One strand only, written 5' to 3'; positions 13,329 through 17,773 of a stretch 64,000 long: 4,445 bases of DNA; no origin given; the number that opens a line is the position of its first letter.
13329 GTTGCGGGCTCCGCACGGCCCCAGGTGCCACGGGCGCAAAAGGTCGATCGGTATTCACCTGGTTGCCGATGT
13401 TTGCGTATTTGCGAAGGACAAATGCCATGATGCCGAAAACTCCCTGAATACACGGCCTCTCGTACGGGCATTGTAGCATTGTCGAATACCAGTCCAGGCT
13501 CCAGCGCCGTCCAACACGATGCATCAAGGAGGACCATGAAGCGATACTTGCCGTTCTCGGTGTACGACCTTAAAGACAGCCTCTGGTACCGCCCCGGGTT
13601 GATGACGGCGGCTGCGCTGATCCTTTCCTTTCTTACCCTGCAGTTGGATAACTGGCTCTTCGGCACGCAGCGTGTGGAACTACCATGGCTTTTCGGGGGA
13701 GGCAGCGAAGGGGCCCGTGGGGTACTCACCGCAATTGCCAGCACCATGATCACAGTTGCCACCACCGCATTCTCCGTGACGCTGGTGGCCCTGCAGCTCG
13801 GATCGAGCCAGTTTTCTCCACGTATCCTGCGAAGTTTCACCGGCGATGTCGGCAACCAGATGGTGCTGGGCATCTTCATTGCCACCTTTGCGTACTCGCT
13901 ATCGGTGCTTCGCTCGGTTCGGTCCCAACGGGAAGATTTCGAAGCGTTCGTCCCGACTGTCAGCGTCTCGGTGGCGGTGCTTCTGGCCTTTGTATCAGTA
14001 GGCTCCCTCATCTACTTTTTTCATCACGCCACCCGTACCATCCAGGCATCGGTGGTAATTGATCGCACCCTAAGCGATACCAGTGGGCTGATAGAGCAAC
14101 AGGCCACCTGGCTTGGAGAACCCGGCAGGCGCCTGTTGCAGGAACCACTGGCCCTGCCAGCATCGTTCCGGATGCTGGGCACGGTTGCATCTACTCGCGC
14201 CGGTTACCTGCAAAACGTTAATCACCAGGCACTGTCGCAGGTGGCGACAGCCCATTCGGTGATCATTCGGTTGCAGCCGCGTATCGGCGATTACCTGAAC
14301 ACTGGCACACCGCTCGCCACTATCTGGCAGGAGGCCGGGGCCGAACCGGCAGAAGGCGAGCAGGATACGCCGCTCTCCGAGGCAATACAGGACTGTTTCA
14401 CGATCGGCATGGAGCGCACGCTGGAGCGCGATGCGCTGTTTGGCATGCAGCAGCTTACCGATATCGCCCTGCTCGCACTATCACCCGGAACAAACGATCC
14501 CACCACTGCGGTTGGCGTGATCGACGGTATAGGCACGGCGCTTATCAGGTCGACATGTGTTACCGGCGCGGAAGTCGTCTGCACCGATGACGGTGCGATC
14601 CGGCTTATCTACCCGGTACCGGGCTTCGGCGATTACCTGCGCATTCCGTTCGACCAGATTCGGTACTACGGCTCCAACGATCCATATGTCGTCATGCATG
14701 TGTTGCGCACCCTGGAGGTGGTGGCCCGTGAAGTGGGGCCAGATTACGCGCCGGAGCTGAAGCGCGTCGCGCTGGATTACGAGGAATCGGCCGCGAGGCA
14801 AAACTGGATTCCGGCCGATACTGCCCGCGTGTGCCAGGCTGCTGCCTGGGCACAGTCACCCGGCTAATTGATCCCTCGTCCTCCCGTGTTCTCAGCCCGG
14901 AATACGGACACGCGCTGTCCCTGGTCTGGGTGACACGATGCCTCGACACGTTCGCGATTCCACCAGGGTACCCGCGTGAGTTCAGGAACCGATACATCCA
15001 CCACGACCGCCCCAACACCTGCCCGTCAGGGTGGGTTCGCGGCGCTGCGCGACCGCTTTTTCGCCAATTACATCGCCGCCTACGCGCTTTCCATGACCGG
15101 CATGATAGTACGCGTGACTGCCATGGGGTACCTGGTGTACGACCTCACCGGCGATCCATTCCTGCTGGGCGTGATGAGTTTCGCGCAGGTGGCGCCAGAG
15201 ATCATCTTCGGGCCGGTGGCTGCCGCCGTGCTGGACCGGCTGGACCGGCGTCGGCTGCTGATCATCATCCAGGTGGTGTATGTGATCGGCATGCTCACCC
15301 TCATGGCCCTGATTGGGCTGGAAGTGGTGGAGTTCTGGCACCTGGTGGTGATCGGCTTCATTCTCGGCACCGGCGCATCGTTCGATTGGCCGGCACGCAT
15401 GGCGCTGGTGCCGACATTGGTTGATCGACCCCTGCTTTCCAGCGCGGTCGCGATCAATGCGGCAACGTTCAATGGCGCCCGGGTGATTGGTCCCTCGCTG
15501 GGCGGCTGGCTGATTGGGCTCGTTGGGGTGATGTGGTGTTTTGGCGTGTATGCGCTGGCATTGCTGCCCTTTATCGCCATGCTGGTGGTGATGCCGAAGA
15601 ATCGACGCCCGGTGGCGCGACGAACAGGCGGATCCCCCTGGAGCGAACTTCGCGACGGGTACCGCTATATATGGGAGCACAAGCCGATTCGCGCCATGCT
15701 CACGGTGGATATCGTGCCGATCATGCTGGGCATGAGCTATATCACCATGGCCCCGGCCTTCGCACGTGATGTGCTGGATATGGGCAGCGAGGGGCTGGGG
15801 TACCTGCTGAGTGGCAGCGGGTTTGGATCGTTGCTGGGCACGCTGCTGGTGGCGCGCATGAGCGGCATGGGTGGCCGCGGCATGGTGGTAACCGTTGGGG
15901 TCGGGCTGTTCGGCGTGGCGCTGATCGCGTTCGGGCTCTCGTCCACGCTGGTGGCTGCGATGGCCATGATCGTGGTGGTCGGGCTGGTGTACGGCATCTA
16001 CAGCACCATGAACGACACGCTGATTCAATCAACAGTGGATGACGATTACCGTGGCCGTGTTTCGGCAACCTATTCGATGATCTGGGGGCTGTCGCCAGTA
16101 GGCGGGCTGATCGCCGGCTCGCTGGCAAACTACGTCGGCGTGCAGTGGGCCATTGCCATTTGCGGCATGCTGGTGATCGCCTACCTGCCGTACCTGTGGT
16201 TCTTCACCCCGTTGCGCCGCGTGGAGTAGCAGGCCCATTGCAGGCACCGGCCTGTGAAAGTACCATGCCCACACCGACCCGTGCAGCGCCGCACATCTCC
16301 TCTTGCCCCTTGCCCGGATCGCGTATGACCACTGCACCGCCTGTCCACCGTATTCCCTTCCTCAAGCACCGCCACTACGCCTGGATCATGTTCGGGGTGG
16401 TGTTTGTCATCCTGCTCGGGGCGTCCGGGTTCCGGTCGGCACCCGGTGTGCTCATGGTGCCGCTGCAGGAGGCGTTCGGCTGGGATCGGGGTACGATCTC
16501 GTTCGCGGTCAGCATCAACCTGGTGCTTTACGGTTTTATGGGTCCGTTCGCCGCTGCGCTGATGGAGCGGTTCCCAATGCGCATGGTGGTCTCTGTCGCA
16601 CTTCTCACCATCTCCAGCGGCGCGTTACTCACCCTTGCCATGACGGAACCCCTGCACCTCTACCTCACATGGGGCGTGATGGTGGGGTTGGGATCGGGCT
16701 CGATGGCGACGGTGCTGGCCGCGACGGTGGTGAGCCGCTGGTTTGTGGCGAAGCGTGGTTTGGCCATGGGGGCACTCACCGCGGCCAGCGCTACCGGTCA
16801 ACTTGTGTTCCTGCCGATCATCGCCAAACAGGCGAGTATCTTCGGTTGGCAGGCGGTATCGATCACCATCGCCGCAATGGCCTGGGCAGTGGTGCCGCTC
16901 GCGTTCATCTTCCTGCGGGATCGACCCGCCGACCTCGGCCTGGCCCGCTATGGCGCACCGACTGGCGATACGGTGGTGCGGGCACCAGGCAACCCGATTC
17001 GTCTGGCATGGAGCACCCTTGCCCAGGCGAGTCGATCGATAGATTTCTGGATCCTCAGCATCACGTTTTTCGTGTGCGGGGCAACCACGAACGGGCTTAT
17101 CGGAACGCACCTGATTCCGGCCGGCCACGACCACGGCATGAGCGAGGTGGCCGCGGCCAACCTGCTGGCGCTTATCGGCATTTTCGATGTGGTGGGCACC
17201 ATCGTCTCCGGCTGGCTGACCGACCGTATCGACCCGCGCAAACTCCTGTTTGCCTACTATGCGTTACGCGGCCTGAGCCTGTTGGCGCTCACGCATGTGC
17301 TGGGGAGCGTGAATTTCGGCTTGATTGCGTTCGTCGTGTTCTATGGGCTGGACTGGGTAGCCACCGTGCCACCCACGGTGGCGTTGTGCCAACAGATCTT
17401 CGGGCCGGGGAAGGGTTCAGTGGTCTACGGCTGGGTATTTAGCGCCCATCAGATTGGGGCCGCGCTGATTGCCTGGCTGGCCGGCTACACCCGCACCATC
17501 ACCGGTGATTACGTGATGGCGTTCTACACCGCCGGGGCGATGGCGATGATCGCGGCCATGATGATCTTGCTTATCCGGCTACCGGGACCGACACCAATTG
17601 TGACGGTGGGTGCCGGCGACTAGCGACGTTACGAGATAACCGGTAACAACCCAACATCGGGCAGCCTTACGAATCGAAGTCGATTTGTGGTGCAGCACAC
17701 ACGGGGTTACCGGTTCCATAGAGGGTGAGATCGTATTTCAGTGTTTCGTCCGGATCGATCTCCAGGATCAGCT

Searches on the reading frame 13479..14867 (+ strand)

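Call 35: search_protein_families(library=pfam, proteins=[window:13479-14867:+])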
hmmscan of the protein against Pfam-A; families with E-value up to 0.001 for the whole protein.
window:13479-14867:+ (462 aa): 1 family
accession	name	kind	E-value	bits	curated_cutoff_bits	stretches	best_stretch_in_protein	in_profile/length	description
PF10011.15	DUF2254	-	3.5e-111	372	28.8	1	33-413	2-367/368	Predicted membrane protein (DUF2254)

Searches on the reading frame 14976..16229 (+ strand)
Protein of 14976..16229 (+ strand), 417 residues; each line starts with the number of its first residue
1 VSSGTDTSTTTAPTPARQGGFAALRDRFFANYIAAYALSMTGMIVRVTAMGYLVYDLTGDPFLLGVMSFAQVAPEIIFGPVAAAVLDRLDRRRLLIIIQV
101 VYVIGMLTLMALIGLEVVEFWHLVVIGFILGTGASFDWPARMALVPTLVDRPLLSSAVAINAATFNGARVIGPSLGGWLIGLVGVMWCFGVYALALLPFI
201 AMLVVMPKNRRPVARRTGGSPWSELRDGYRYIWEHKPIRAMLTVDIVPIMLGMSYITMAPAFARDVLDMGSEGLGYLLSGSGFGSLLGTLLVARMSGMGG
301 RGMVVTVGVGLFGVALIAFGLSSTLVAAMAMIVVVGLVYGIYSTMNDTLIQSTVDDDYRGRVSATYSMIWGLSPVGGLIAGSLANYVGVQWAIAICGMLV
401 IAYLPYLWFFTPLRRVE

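Call 35: search_protein_families(library=pfam, proteins=[window:14976-16229:+])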
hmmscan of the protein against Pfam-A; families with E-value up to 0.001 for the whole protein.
window:14976-16229:+ (417 aa): 3 families
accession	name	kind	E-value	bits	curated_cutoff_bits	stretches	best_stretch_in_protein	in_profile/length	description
PF07690.21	MFS_1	-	1.1e-45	156.5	33.4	2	34-375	3-344/347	Major Facilitator Superfamily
PF05977.19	MFS_3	-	4.4e-41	141.4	27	1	19-403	2-386/524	Transmembrane secretion effector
PF13347.12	MFS_2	-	7.4e-12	45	27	2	187-382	172-375/427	MFS/sugar transport protein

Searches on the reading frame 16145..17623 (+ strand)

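Call 35: search_protein_families(library=pfam, proteins=[window:16145-17623:+])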
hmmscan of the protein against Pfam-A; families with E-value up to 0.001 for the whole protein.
window:16145-17623:+ (492 aa): 1 family
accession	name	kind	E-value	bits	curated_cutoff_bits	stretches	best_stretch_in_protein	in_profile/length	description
PF07690.21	MFS_1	-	2.9e-43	148.6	33.4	2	87-441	2-345/347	Major Facilitator Superfamily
